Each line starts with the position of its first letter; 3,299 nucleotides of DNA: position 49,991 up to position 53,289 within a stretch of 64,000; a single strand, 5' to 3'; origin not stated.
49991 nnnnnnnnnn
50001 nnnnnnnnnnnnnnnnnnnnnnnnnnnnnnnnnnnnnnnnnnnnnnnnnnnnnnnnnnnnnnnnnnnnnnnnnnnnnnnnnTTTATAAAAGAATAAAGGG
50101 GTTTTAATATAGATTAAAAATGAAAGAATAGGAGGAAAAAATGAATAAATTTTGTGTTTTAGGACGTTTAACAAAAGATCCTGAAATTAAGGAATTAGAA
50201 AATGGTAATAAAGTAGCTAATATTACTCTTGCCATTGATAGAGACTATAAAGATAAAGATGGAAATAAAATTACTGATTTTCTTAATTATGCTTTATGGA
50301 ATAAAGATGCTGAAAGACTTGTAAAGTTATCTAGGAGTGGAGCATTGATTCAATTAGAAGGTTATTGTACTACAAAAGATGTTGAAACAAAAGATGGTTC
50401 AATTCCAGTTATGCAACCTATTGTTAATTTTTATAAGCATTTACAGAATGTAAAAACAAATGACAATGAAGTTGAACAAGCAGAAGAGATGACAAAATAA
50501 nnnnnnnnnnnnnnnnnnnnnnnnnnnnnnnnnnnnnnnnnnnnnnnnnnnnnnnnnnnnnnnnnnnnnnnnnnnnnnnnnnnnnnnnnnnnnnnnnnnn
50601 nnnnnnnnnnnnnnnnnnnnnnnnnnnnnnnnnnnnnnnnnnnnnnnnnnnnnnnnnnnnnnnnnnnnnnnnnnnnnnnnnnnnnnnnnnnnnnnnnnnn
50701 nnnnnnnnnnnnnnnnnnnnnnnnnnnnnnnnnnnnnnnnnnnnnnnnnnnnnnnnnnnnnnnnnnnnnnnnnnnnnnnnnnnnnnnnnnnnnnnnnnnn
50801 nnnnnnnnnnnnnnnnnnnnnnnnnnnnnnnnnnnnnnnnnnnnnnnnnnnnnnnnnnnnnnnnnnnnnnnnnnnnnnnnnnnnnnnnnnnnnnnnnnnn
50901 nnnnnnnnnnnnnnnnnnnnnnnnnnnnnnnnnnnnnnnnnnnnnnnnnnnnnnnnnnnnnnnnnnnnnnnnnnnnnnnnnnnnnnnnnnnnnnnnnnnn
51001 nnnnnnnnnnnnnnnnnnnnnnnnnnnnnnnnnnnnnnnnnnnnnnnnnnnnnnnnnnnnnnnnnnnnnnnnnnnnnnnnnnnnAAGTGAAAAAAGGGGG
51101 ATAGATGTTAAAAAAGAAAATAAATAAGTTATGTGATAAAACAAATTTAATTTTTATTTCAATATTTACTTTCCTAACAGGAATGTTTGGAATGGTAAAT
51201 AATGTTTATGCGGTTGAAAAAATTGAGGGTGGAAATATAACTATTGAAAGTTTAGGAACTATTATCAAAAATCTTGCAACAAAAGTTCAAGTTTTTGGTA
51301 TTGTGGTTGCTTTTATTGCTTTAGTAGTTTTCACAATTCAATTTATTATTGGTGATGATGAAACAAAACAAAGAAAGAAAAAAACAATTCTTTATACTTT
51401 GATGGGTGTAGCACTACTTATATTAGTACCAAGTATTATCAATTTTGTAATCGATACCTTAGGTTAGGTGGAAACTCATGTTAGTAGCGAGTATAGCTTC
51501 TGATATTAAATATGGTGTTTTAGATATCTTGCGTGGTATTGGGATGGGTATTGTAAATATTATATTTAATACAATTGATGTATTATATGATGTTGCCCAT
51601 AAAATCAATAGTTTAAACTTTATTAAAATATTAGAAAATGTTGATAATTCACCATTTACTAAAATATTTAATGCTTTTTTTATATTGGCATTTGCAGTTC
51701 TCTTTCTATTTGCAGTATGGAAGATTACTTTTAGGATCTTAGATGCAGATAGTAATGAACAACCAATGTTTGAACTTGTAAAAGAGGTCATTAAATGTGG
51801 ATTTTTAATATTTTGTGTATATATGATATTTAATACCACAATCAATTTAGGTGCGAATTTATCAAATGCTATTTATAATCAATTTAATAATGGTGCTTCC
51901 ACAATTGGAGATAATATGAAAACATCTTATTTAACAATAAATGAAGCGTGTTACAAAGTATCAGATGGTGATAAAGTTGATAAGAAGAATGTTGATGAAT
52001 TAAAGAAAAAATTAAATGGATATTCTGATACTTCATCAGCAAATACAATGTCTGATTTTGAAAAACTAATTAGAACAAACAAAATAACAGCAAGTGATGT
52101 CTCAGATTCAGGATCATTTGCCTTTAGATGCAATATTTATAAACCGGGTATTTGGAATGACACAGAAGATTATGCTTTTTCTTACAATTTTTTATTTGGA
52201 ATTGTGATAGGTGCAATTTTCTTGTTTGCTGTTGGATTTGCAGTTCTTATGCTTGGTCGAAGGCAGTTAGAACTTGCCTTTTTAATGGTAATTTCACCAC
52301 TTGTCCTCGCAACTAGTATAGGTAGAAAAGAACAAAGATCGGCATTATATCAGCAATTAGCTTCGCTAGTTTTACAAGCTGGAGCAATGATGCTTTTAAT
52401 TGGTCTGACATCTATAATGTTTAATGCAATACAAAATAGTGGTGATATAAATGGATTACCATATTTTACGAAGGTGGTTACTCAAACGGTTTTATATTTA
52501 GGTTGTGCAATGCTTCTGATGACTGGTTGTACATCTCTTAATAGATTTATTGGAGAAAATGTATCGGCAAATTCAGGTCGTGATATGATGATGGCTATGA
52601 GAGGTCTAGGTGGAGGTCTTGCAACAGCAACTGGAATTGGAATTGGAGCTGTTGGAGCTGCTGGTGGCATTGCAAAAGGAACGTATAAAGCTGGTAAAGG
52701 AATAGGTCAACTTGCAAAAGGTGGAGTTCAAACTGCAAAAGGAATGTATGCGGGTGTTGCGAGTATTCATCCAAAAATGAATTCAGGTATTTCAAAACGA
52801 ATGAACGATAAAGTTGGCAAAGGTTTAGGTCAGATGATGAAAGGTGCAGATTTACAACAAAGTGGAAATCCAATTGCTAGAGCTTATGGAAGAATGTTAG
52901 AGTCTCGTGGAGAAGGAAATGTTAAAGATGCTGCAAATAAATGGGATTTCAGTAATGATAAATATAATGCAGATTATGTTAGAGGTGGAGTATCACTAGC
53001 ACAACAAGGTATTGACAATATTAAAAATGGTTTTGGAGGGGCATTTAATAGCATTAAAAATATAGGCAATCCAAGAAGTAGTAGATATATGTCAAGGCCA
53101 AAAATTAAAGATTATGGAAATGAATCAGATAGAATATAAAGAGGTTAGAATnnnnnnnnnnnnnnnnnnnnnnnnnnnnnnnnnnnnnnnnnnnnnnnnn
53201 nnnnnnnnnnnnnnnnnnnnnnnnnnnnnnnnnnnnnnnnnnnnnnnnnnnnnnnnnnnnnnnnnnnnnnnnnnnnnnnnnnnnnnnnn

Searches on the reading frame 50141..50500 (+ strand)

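Call 6: search_protein_families(library=pfam, proteins=[window:50141-50500:+], max_evalue=0.01)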
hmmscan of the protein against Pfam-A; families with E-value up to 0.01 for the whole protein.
window:50141-50500:+ (119 aa): 1 family
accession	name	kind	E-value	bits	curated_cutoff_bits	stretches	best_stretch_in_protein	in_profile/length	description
PF00436.31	SSB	-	1.6e-19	70.3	26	1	1-86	1-88/104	Single-strand binding protein family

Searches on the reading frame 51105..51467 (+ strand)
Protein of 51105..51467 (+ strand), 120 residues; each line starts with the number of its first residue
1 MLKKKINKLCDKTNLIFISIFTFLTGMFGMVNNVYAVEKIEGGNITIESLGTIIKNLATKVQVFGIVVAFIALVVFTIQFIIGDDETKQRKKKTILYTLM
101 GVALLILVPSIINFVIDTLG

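Call 7: search_protein_families(library=pfam, proteins=[window:51105-51467:+], max_evalue=0.01)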
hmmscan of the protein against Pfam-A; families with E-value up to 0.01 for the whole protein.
window:51105-51467:+ (120 aa): 1 family
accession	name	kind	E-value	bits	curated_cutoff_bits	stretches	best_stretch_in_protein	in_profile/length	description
PF18895.5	T4SS_pilin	-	7.5e-07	29.6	26.6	1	48-115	3-71/71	Type IV secretion system pilin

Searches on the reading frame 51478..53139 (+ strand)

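Call 7: search_protein_families(library=pfam, proteins=[window:51478-53139:+], max_evalue=0.01)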
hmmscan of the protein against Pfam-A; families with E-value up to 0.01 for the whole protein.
window:51478-53139:+ (553 aa): 0 families

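Call 13: search_protein_families(library=ncbifam, proteins=[window:51478-53139:+], max_evalue=0.1)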
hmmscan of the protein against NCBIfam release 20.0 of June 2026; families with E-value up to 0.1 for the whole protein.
window:51478-53139:+ (553 aa): 3 families
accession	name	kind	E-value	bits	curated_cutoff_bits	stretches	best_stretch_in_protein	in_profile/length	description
NF045890.1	conj_pls20_p028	equivalog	5.5e-19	68.3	150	1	14-380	17-375/377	pLS20_p028 family conjugation system transmembrane protein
NF045848.1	MMCAP2_0566_fam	domain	1.3e-15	57.5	90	1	12-367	3-321/322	MMCAP2_0566 family conjugal transfer protein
NF045889.1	ICE_Mbov_0396_TM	equivalog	1.4e-13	51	70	2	196-363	142-306/306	Mbov_0396 family ICE element transmembrane protein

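Call 14: search_protein_families(library=phrogs, proteins=[window:51478-53139:+], max_evalue=0.1)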
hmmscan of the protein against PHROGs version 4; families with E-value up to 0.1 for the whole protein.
window:51478-53139:+ (553 aa): 1 family
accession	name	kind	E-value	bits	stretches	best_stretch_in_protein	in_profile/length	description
phrog_26894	-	unknown function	0.04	15.2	0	473-526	7-60/88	-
